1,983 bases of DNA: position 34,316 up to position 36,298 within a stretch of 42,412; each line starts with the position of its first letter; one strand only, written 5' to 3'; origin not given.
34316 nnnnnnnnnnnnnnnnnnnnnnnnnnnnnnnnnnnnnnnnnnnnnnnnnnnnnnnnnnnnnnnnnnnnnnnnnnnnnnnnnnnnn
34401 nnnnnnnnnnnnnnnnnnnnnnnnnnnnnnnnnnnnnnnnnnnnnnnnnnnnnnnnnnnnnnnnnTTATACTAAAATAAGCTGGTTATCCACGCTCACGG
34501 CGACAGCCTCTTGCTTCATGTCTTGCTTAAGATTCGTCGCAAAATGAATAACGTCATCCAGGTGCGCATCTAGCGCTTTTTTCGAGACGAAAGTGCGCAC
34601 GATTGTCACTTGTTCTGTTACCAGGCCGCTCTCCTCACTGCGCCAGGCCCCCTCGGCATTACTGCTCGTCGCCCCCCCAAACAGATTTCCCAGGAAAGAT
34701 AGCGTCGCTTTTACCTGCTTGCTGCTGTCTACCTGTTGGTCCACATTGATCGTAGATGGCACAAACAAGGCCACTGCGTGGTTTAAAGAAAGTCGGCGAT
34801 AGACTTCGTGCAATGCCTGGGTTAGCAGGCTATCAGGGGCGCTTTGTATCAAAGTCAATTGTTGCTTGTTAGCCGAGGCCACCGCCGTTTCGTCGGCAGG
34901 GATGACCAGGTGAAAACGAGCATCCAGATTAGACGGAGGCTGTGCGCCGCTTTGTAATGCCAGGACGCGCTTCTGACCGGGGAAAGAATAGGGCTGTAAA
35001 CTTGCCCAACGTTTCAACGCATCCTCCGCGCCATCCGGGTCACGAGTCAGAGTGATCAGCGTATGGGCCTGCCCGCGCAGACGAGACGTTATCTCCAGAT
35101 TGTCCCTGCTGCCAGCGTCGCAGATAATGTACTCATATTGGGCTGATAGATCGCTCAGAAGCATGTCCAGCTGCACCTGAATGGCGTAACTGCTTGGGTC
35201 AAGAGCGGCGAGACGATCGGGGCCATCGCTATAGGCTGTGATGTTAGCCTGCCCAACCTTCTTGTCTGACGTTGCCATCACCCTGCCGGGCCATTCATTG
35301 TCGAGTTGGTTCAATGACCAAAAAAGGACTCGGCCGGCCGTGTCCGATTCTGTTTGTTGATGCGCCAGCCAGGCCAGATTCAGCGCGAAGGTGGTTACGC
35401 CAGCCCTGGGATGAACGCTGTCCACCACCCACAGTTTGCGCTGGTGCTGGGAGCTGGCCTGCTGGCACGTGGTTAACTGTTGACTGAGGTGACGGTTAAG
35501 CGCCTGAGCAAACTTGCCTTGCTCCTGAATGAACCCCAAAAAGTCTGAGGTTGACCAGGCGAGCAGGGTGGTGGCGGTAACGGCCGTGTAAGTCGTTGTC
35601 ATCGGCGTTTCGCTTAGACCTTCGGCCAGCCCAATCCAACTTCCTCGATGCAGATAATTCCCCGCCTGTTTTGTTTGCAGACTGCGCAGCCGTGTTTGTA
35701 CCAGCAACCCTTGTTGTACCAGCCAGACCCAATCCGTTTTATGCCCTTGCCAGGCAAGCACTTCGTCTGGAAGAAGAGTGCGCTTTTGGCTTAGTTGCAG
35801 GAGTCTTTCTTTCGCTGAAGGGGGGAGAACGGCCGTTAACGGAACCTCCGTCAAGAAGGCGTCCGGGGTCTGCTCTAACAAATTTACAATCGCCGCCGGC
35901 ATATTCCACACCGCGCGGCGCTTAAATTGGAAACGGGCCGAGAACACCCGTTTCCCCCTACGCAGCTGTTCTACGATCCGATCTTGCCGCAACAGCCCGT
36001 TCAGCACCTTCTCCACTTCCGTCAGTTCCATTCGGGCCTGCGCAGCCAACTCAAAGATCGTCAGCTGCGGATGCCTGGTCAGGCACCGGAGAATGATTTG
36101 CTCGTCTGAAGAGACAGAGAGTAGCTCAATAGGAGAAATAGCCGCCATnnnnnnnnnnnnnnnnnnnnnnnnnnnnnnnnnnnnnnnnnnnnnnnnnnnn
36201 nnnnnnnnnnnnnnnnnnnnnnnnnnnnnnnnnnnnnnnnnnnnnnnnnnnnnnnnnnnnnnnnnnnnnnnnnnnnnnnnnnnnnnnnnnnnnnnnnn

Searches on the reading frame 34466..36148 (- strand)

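Call 7: search_protein_families(library=pfam, proteins=[window:34466-36148:-], max_evalue=0.001)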
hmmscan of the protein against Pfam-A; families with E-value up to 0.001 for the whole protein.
window:34466-36148:- (560 aa): 1 family
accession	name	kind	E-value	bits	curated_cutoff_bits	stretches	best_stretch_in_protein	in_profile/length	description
PF00027.35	cNMP_binding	-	7.5e-09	35.9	27.5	1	123-209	2-88/89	Cyclic nucleotide-binding domain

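Call 105: search_protein_families(library=ncbifam, proteins=[window:34466-36148:-], max_evalue=0.00001)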
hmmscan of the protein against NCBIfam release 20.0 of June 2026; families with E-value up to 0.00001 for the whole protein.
window:34466-36148:- (560 aa): 1 family
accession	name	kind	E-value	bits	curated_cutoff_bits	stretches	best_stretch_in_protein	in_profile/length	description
NF041163.2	encap_f2b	equivalog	1.1e-06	28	400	1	114-231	89-206/450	family 2B encapsulin nanocompartment shell protein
